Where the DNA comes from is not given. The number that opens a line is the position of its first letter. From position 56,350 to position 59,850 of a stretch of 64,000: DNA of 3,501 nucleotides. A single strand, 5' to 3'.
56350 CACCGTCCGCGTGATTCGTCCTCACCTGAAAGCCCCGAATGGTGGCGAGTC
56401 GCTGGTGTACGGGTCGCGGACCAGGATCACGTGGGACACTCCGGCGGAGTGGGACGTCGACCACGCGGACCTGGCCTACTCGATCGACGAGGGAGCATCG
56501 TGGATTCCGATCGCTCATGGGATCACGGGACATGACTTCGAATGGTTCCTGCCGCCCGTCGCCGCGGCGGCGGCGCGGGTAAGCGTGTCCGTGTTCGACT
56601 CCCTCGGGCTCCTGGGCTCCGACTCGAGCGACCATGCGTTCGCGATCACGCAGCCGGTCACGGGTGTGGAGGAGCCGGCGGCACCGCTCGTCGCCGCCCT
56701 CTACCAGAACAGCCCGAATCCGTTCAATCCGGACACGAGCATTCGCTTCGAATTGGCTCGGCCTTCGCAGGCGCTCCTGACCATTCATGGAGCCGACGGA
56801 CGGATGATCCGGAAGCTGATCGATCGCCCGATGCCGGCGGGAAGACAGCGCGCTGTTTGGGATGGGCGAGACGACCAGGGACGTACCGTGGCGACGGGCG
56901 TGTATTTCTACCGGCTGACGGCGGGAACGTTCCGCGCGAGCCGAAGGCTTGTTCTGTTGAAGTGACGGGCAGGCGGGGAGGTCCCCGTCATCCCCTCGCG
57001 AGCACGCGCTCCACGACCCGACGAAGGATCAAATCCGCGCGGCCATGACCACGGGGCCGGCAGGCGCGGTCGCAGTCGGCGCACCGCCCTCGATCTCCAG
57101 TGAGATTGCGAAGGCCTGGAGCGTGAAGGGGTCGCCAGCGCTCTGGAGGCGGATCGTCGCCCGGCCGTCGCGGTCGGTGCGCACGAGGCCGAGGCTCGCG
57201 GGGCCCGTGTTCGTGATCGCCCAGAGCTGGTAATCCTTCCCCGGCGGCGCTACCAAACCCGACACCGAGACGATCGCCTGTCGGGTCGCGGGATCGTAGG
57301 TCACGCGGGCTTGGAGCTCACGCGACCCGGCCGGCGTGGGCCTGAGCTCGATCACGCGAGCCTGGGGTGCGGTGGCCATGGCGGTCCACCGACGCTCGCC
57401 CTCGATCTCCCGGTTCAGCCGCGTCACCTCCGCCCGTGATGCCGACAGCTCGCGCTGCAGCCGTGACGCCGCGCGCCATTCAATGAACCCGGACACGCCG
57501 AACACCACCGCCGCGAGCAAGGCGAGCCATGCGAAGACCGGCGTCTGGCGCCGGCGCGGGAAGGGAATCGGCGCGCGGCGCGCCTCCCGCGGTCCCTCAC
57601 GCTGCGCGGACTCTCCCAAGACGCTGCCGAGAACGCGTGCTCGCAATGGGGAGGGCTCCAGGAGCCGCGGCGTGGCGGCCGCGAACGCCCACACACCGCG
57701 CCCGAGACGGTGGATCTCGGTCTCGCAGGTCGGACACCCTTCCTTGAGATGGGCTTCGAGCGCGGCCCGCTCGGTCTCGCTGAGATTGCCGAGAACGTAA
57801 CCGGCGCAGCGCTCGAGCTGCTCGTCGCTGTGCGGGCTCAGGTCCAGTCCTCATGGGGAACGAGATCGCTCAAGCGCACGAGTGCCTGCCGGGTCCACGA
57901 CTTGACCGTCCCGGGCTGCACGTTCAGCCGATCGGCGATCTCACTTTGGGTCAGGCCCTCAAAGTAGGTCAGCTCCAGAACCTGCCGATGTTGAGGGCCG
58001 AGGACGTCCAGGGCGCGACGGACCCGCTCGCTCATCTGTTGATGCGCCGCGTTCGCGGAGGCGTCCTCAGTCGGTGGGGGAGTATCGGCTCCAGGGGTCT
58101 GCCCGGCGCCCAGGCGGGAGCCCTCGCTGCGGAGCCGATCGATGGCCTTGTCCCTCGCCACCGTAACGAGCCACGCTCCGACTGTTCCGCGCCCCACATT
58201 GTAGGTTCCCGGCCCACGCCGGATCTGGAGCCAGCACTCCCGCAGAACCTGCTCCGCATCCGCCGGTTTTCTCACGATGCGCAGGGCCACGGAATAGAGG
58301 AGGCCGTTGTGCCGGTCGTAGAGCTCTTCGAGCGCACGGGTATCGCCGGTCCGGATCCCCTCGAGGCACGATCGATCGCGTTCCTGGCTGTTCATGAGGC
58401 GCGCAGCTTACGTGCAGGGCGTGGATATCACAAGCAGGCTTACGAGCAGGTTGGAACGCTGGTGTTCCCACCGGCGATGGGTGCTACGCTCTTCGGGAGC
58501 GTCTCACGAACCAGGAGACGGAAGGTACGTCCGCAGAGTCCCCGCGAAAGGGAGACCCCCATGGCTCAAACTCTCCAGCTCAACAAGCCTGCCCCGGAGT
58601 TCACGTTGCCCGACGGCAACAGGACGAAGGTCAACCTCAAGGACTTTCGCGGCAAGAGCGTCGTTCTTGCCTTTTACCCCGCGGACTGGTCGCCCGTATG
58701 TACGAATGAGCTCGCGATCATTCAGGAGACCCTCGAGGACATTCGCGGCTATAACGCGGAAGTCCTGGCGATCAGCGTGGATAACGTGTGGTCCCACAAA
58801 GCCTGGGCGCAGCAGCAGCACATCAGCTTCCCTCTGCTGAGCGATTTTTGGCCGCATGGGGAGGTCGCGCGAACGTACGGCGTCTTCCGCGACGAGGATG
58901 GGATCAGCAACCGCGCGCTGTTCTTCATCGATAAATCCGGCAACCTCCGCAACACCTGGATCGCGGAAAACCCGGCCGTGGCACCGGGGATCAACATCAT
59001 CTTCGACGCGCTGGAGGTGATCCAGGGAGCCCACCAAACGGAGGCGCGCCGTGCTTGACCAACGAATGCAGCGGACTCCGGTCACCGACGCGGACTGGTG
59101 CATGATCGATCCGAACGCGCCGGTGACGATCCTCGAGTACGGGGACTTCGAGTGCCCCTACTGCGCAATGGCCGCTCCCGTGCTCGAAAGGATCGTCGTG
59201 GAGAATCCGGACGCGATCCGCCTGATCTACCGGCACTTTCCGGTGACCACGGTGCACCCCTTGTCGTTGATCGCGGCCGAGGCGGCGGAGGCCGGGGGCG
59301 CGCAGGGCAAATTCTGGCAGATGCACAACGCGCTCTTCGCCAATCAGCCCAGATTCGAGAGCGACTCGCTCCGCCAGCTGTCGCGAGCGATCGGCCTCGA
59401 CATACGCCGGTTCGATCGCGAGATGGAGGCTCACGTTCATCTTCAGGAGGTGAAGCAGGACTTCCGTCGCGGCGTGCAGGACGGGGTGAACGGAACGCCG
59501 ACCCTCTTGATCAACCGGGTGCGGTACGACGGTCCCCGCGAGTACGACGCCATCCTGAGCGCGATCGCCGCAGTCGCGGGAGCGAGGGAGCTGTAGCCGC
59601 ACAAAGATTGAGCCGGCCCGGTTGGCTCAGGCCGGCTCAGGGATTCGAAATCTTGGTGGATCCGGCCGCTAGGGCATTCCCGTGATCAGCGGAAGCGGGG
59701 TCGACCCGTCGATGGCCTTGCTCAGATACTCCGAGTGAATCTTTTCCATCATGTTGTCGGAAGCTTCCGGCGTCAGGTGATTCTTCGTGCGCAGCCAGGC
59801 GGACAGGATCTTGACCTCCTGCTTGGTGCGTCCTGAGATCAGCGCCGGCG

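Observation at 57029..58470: ZAS anti-sigma factor whose conserved N-terminus has no canonical start (ATG lies in the +1 frame across a CCC run), paired with an ECF sigma factor divergent from prx-dsbA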

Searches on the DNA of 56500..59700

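Call 58: search_rna_families(source=window, start=56500, end=59700, threshold=evalue, max_evalue=1)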
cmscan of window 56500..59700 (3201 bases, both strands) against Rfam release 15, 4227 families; matches with E-value up to 1: 0.
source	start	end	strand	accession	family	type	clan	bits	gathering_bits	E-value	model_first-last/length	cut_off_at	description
